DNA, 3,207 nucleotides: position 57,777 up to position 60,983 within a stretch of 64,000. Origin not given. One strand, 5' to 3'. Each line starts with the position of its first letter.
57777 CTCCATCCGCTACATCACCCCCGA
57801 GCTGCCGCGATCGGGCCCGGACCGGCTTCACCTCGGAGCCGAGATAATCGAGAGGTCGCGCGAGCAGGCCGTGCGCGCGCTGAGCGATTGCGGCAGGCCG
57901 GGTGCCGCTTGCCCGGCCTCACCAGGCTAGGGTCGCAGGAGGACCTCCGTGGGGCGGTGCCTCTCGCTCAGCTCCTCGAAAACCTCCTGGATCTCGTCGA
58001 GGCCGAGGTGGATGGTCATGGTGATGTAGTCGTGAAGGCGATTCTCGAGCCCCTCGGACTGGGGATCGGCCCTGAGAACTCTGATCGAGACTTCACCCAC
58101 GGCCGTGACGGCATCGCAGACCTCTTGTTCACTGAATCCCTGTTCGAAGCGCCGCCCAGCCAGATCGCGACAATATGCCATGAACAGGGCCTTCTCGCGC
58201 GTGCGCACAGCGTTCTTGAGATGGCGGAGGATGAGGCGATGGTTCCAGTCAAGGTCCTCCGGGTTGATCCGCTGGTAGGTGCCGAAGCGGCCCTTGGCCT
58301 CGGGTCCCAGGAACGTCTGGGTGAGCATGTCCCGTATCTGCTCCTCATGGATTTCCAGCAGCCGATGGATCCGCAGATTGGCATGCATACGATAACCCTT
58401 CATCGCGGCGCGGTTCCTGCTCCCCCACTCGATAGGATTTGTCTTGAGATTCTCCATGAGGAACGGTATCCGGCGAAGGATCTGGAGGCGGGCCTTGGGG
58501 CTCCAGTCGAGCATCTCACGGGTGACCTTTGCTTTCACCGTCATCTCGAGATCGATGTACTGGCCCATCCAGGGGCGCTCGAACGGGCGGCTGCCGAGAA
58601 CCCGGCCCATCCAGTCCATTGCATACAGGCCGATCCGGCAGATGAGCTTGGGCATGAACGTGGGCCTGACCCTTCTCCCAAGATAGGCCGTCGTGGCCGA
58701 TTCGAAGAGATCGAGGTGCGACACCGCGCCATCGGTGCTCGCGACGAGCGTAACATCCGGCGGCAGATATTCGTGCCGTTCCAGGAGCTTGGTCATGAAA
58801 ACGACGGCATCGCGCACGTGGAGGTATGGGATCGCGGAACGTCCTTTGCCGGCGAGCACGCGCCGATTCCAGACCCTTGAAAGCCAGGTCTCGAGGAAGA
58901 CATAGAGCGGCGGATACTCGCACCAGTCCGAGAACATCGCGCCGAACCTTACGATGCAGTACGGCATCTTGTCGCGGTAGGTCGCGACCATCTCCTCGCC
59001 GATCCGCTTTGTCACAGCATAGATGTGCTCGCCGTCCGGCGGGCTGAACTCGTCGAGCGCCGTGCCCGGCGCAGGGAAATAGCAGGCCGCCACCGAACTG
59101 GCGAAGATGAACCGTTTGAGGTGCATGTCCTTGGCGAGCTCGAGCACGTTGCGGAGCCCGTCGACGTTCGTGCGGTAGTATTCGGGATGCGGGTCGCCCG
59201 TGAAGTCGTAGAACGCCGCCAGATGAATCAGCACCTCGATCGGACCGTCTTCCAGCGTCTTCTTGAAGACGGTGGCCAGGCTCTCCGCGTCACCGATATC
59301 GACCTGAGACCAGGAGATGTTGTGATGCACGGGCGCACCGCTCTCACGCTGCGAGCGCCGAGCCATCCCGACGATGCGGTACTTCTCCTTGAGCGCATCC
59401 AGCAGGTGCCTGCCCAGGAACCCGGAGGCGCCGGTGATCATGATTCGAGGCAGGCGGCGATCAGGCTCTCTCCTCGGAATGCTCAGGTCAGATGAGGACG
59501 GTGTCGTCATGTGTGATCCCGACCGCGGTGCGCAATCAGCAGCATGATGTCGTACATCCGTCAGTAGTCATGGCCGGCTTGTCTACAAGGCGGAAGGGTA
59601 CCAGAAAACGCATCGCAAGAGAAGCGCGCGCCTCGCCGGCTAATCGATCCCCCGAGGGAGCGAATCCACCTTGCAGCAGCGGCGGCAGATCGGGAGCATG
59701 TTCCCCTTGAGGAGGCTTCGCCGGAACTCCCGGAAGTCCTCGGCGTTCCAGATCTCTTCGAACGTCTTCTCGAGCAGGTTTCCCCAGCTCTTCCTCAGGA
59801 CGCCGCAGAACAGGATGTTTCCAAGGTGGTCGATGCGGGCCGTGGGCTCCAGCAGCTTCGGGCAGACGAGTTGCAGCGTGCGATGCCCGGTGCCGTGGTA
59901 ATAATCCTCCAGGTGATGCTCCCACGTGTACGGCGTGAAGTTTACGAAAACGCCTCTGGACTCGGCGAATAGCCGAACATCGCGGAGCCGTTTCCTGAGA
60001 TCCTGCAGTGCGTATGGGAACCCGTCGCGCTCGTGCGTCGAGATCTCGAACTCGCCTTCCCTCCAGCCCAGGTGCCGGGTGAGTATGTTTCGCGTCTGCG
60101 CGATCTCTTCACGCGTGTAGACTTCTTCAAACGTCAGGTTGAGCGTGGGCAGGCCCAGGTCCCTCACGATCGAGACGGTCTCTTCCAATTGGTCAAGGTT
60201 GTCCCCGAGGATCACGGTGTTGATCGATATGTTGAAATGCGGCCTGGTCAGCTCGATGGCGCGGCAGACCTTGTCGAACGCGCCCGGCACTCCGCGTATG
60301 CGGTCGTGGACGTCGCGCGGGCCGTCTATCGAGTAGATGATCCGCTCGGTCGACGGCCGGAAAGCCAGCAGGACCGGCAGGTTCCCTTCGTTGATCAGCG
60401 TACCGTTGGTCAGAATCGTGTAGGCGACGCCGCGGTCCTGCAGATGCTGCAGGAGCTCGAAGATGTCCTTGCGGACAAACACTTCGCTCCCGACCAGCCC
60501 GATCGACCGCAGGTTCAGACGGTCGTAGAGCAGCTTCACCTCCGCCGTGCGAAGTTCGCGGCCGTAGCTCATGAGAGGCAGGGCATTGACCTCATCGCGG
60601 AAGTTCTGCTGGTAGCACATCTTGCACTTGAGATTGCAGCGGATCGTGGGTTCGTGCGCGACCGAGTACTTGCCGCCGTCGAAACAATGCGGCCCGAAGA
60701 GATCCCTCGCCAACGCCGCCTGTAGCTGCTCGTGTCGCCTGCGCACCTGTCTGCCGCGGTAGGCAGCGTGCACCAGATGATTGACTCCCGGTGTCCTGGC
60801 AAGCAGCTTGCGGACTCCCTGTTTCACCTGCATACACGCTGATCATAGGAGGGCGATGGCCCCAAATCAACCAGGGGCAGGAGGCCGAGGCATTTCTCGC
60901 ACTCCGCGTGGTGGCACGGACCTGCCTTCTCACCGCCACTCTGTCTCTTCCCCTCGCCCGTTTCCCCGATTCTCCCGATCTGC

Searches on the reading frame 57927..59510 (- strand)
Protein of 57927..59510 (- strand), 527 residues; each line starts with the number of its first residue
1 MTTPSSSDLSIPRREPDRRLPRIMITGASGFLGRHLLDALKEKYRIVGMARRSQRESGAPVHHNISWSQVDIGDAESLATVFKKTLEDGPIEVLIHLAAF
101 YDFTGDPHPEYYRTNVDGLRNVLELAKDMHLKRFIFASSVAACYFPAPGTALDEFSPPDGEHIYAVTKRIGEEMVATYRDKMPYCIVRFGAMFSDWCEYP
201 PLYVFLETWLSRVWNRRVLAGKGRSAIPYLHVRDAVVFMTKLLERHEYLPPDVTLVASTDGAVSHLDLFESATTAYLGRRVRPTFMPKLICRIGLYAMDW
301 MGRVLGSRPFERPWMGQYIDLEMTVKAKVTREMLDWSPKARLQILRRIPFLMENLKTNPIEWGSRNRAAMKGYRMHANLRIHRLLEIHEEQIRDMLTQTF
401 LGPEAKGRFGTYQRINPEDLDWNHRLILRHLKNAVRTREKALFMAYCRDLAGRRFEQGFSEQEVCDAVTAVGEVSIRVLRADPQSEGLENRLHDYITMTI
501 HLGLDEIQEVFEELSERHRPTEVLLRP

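Call 55: search_protein_families(library=pfam, proteins=[window:57927-59510:-], max_evalue=0.001)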
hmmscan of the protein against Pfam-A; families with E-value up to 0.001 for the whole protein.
window:57927-59510:- (527 aa): 8 families
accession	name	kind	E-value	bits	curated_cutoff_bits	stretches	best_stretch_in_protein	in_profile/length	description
PF01370.27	Epimerase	-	1.4e-30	106.9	20.9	1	23-248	1-230/240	NAD dependent epimerase/dehydratase family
PF16363.11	GDP_Man_Dehyd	-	2.2e-17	64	27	1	24-247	1-241/332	GDP-mannose 4,6 dehydratase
PF07993.18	NAD_binding_4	-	2.6e-17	63.3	20.1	1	91-193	89-208/258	Male sterility protein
PF01073.25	3Beta_HSD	-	1.2e-13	51.2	22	1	25-177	2-159/280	3-beta hydroxysteroid dehydrogenase/isomerase family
PF04321.23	RmlD_sub_bind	-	6.2e-11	42.3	27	1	22-195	2-154/287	RmlD substrate binding domain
PF13460.12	NAD_binding_10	-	2e-09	38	27.2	1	27-192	1-146/184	NAD(P)H-binding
PF08659.16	KR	-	5.7e-08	33.3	22.6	1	24-144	4-141/180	KR domain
PF02719.21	Polysacc_synt_2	-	2.2e-05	24.3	20.2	1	23-191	1-170/293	Polysaccharide biosynthesis protein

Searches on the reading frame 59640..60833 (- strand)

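Call 55: search_protein_families(library=pfam, proteins=[window:59640-60833:-], max_evalue=0.001)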
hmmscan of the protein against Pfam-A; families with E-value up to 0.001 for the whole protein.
window:59640-60833:- (397 aa): 2 families
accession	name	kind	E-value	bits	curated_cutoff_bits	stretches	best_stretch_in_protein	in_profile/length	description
PF04055.27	Radical_SAM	-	2.4e-16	60.8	29.5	1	62-220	3-163/166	Radical SAM superfamily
PF13186.11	SPASM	-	2.5e-09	37.7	21.5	1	331-386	7-66/67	Iron-sulfur cluster-binding domain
